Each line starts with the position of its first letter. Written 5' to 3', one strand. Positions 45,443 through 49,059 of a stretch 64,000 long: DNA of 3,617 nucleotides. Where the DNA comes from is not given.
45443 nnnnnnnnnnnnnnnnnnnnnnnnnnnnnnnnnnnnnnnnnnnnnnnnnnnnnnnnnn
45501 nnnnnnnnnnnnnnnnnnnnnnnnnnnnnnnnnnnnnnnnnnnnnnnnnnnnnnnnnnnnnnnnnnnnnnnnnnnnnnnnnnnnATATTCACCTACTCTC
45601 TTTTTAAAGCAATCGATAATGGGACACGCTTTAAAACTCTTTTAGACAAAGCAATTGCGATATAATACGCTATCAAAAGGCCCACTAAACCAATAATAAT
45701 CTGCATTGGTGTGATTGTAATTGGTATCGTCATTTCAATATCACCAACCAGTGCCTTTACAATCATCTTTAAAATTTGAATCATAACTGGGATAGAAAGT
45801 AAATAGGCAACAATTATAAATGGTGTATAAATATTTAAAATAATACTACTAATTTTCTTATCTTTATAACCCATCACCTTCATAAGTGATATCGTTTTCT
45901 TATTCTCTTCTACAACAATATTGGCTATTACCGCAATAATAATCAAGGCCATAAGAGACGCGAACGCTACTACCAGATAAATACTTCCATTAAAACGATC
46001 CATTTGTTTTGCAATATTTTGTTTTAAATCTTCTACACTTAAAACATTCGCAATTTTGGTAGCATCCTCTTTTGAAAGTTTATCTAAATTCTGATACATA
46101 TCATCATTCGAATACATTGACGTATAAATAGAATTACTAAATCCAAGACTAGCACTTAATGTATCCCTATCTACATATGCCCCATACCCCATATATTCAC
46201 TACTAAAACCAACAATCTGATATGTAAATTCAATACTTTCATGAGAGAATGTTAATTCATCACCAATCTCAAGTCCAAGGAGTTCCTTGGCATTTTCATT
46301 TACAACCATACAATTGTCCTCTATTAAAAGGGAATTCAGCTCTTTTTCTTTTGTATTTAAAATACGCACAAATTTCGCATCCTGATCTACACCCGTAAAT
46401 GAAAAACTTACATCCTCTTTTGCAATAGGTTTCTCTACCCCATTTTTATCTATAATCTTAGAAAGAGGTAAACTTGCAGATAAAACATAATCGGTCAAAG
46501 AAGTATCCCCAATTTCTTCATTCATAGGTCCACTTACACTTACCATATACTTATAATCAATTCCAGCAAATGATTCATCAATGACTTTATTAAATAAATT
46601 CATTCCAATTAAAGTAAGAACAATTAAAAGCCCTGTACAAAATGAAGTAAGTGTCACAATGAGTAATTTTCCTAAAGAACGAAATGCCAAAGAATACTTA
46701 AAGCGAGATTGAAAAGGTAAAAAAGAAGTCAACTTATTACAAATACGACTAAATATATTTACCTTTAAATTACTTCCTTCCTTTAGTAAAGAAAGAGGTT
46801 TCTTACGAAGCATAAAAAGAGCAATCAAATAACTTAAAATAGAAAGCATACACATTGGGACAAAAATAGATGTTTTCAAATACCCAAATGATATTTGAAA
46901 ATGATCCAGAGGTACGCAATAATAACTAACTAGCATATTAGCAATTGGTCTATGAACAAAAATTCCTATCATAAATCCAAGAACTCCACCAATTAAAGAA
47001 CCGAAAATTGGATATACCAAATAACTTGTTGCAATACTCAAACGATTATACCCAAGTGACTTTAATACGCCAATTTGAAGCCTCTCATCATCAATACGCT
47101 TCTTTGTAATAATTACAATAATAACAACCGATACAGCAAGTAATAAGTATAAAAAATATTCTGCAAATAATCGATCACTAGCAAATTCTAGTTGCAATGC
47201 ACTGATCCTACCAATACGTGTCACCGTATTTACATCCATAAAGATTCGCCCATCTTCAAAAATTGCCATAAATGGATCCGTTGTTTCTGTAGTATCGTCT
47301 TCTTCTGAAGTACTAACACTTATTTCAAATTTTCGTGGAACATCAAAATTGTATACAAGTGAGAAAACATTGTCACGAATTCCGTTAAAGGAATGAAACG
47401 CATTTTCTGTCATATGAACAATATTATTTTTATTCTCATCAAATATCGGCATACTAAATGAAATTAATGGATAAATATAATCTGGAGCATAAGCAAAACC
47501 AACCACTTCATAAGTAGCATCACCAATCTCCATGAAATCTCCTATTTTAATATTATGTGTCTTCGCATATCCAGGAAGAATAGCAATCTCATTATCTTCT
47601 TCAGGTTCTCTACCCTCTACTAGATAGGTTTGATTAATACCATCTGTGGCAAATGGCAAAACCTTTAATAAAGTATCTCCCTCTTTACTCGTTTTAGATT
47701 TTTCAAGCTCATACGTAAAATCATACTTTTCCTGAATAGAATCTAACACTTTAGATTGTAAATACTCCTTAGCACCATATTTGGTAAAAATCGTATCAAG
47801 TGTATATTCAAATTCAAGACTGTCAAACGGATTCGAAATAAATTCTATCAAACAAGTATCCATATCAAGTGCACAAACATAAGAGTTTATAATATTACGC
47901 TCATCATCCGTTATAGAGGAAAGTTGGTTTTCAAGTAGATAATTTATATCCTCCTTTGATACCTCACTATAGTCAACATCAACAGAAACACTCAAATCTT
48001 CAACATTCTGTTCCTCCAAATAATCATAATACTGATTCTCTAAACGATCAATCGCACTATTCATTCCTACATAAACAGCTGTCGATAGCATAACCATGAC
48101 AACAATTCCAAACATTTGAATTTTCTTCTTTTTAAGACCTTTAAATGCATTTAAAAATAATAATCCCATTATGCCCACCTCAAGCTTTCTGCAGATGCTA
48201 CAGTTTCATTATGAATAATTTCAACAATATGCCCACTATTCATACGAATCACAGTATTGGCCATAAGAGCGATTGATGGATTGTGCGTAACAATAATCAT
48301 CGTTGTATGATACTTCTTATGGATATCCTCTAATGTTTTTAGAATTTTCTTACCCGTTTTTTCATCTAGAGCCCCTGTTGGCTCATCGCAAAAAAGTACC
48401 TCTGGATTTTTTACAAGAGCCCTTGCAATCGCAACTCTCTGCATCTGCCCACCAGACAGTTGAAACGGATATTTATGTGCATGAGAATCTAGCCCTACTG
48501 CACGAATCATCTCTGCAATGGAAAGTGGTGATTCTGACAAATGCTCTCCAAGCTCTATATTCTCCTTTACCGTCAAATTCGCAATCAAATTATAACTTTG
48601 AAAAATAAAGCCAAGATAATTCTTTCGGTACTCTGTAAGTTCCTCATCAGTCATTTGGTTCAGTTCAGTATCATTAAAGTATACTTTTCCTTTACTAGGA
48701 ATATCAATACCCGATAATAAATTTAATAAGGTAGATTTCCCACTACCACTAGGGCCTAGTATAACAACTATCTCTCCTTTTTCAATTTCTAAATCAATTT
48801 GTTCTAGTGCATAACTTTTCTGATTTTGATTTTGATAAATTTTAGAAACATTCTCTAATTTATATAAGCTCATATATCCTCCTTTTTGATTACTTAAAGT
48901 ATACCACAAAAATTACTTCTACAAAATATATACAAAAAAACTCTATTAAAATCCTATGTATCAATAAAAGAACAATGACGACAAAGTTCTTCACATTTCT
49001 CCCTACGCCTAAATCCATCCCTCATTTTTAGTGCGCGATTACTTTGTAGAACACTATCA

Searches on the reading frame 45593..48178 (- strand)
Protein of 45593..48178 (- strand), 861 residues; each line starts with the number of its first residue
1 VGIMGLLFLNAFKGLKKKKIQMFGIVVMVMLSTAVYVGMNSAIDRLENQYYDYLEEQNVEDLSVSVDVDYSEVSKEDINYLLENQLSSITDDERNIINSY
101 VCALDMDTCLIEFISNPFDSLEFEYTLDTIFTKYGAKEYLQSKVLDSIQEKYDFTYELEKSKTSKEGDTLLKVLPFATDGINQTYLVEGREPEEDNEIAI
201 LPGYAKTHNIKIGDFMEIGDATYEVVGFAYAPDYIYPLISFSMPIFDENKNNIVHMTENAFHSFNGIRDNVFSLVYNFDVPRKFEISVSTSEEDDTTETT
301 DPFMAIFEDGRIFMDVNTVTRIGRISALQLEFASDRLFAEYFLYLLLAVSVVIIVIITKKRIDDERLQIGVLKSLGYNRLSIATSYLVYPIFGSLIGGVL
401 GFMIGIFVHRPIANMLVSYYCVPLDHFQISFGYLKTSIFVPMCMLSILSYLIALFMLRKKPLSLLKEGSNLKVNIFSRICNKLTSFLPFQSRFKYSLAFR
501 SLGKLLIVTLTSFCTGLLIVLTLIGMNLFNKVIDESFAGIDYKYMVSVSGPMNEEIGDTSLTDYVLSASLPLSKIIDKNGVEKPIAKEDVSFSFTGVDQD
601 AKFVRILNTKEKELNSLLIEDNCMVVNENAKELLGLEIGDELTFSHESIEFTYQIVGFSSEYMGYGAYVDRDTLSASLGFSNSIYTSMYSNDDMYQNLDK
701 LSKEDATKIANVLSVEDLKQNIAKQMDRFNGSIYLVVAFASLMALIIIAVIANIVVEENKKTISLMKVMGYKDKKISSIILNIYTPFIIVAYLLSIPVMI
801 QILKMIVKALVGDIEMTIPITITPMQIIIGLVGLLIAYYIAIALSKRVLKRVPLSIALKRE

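Call 4: search_protein_families(library=pfam, proteins=[window:45593-48178:-], max_evalue=0.01)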
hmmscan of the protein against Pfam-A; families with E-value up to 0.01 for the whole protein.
window:45593-48178:- (861 aa): 1 family
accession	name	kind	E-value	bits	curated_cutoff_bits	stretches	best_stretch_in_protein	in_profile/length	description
PF02687.27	FtsX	-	1e-21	77.7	25.5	2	735-847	2-113/120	FtsX-like permease C-terminal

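Call 5: search_protein_families(library=ncbifam, proteins=[window:45593-48178:-], max_evalue=0.01)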
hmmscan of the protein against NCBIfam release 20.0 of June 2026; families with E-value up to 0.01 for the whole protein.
window:45593-48178:- (861 aa): 3 families
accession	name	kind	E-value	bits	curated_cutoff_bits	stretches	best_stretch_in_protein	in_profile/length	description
NF041854.1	ABC_perm_YbbP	equivalog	0.0015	16.5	999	0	696-821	207-332/806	putative ABC transporter permease subunit YbbP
TIGR02212.1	lolCE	equivalog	0.0045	16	362.45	1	342-414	272-344/411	lipoprotein-releasing ABC transporter permease subunit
TIGR00439.2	FtsX_Gneg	equivalog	0.0067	15.7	255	1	341-443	171-274/292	permease-like cell division protein FtsX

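Call 51: search_protein_families(library=padloc, proteins=[window:45593-48178:-], max_evalue=0.001)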
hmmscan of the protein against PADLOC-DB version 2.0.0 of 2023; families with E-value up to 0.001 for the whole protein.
window:45593-48178:- (861 aa): 0 families

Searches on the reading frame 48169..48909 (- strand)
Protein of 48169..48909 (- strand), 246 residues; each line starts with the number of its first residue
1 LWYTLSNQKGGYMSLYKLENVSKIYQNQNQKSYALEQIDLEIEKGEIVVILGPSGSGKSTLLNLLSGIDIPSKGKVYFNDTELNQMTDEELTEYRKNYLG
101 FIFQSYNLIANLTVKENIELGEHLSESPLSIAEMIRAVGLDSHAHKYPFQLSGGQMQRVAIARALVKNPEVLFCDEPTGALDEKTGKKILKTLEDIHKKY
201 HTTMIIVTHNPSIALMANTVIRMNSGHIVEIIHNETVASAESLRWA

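Call 4: search_protein_families(library=pfam, proteins=[window:48169-48909:-], max_evalue=0.01)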
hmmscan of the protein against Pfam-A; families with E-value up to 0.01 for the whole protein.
window:48169-48909:- (246 aa): 21 families
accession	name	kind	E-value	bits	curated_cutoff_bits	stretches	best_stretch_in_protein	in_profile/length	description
PF00005.33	ABC_tran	-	2.4e-35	122.5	25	1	35-178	1-136/137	ABC transporter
PF02463.25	SMC_N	-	4e-09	36.7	40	2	28-63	8-42/220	RecF/RecN/SMC N terminal domain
PF13304.12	AAA_21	-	3.7e-06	27.6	27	1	47-68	1-22/304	AAA domain, putative AbiEii toxin, Type IV TA system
PF03193.22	RsgA_GTPase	-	7.4e-06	26.3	30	1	24-67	86-128/174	RsgA GTPase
PF13555.12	AAA_29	-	9.2e-06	25.8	27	1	39-80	16-56/61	P-loop containing region of AAA domain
PF13476.12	AAA_23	-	3.6e-05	24.9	27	1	28-65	5-39/201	AAA domain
PF20720.3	nSTAND3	-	0.00029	21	27.2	1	41-65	13-37/155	Novel STAND NTPase 3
PF25199.1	nSTAND_NTPase5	-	0.00039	20.7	34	1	42-94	38-93/145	Novel STAND NTPase 5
PF00503.26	G-alpha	-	0.00049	19.8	48.8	1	47-130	23-84/333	G-protein alpha subunit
PF13521.12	AAA_28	-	0.0006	20.5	27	0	48-67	2-21/164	AAA domain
PF03215.21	Rad17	-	0.00067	20.1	23.8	1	34-86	34-85/186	Rad17 P-loop domain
PF01637.24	ATPase_2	-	0.00071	19.9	33.2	1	40-92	15-68/225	ATPase domain predominantly from Archaea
PF13401.12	AAA_22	-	0.00079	20.2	27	0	45-65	5-25/130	AAA domain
PF00350.29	Dynamin_N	-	0.001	19.6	27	1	48-76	1-29/168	Dynamin family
PF13191.12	AAA_16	-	0.0029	18.6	32.6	1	44-66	23-45/167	AAA ATPase domain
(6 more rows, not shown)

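Call 5: search_protein_families(library=ncbifam, proteins=[window:48169-48873:-], max_evalue=0.01)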
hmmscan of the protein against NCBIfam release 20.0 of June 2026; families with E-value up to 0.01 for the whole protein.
window:48169-48873:- (234 aa): 202 families (the best 25 are shown)
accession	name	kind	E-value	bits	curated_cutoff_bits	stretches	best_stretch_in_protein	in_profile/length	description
TIGR02211.1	LolD_lipo_ex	equivalog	1.1e-61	208.2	307.75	1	5-217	3-220/221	lipoprotein-releasing ABC transporter ATP-binding protein LolD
TIGR02982.1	heterocyst_DevA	subfamily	7.3e-61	205.5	295.8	1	5-216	3-219/220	ABC exporter ATP-binding subunit, DevA family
TIGR03608.1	L_ocin_972_ABC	subfamily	2.1e-60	203.7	254.85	1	6-211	1-206/206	putative bacteriocin export ABC transporter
NF038007.1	ABC_ATP_DarD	equivalog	7.8e-56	189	375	1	5-216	3-218/218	darobactin export ABC transporter ATP-binding protein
TIGR03265.1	PhnT2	equivalog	4.9e-55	187.2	457.7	1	9-219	7-216/353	putative 2-aminoethylphosphonate ABC transporter ATP-binding protein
NF007826.0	PRK10535.1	equivalog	4.9e-55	187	966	1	3-219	4-224/648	macrolide ABC transporter ATP-binding protein/permease MacB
TIGR02673.1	FtsE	equivalog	1.3e-53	181.9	264.85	1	5-214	3-213/214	cell division ATP-binding protein FtsE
NF040933.2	ABC_arch_GlcV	equivalog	1.3e-52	178.9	450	1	5-222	4-226/357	glucose ABC transporter ATP-binding protein GlcV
TIGR02315.1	ABC_phnC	equivalog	3.1e-52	177.4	266.1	1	5-217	3-225/243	phosphonate ABC transporter ATP-binding protein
TIGR00968.1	3a0106s01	subfamily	2.7e-50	171.1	342.75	1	7-225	4-218/237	sulfate ABC transporter ATP-binding protein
NF008639.0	PRK11629.1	equivalog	3.3e-50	170.7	360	1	3-217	6-225/234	lipoprotein-releasing ABC transporter ATP-binding protein LolD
NF007879.0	PRK10584.1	equivalog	8.7e-50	169.5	336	1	10-218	13-226/228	putative ABC transporter ATP-binding protein YbbA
TIGR04521.1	ECF_ATPase_2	equivalog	2e-49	168.1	330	1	5-225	2-232/279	energy-coupling factor transporter ATPase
TIGR01186.1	proV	subfamily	8.4e-49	166.6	326.6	1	20-220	6-212/363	betaine/proline/choline family ABC transporter ATP-binding protein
TIGR02314.1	ABC_MetN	equivalog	1.3e-48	165.7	499.7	1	4-218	2-221/343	methionine ABC transporter ATP-binding protein MetN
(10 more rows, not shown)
